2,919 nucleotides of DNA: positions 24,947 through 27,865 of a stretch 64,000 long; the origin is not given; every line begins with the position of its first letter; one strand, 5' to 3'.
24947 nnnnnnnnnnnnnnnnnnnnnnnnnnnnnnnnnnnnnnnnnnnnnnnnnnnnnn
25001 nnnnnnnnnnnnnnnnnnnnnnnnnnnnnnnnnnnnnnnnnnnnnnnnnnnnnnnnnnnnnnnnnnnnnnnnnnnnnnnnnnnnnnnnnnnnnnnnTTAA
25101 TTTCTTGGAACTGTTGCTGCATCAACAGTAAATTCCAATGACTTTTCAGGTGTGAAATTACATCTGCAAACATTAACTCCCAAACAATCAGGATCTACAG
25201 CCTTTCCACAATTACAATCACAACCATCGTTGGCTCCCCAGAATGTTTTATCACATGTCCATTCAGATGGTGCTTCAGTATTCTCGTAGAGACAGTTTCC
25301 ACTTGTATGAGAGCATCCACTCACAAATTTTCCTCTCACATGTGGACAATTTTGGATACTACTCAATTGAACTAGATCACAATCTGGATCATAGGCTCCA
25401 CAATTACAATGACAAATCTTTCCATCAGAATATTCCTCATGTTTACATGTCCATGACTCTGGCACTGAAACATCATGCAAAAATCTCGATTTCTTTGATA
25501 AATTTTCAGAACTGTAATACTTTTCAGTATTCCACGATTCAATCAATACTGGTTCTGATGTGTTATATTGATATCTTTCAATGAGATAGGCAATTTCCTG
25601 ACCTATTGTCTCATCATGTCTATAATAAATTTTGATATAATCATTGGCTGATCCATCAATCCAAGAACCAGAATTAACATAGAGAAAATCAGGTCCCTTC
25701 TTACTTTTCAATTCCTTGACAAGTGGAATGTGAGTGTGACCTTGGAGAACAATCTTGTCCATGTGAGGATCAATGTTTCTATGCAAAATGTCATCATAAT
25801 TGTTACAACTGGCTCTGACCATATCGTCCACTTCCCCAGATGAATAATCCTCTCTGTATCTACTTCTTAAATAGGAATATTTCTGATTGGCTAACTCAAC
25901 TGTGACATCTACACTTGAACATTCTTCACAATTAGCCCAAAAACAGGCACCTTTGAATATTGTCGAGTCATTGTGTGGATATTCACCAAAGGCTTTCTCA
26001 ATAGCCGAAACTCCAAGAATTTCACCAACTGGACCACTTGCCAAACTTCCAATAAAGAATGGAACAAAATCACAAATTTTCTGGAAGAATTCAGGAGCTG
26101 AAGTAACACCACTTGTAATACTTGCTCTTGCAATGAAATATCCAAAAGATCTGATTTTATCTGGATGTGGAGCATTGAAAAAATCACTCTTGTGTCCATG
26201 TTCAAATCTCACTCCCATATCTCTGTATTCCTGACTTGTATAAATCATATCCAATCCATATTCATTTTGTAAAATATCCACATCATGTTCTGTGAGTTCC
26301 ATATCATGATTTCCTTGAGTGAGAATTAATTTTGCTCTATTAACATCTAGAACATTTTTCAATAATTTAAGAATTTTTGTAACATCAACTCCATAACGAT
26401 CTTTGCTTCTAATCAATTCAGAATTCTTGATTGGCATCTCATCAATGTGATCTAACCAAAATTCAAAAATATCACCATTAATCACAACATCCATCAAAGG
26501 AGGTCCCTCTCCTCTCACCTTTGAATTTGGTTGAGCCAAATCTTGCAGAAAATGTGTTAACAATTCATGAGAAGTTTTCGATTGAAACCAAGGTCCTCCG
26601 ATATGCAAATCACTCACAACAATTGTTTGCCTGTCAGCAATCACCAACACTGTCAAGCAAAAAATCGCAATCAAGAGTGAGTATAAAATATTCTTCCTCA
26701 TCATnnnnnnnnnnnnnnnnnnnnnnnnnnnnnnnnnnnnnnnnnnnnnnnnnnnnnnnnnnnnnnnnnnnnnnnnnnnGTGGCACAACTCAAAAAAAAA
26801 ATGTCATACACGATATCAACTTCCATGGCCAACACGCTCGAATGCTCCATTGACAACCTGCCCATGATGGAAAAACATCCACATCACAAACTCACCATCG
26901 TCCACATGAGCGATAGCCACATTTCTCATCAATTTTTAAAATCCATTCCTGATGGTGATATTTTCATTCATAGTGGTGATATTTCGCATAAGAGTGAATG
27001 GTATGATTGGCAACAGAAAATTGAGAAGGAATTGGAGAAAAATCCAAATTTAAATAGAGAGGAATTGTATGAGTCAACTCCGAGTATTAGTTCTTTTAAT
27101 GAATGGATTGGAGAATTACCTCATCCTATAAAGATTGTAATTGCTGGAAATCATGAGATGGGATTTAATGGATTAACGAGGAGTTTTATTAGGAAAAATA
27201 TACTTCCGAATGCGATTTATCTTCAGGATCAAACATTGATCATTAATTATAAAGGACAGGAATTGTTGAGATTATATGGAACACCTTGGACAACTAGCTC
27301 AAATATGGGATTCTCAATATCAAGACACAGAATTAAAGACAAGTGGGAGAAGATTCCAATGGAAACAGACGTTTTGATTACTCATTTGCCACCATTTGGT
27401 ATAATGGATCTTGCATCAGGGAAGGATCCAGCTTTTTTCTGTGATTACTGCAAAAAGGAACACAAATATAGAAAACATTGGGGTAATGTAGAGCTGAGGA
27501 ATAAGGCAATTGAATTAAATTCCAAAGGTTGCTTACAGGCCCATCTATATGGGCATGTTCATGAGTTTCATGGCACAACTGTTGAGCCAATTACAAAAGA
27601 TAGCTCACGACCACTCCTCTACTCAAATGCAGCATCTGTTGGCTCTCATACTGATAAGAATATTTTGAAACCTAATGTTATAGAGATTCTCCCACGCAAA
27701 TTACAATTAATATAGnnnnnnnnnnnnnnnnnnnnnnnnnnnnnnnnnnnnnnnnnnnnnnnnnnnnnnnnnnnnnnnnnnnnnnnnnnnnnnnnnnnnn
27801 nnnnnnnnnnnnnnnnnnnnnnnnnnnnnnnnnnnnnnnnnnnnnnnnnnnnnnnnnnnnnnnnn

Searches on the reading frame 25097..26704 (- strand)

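Call 3: search_protein_families(library=pfam, proteins=[window:25097-26704:-], max_evalue=1)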
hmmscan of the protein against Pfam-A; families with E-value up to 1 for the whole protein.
window:25097-26704:- (535 aa): 4 families
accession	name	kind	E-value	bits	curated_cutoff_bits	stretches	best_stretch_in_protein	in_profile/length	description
PF00149.33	Metallophos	-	0.0037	18.2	21.5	1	28-171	4-116/191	Calcineurin-like phosphoesterase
PF12850.12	Metallophos_2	-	0.0051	17.3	27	1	312-349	104-136/154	Calcineurin-like phosphoesterase superfamily domain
PF13397.12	RbpA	-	0.096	13.7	25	0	391-422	24-55/105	RNA polymerase-binding protein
PF20947.2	Flu_PB2_1st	-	0.14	12.2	27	1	111-131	3-23/36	Influenza RNA polymerase PB2 N-terminal region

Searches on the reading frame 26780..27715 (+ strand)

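Call 3: search_protein_families(library=pfam, proteins=[window:26780-27715:+], max_evalue=1)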
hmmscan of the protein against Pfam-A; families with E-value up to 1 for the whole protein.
window:26780-27715:+ (311 aa): 3 families
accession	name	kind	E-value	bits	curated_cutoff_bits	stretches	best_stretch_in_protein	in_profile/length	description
PF00149.33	Metallophos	-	4e-10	40.9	21.5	1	39-262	2-190/191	Calcineurin-like phosphoesterase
PF12850.12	Metallophos_2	-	0.0056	17.1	27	1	39-72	2-40/154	Calcineurin-like phosphoesterase superfamily domain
PF12874.13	zf-met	-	0.42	11.5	21.2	0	246-261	10-25/25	Zinc-finger of C2H2 type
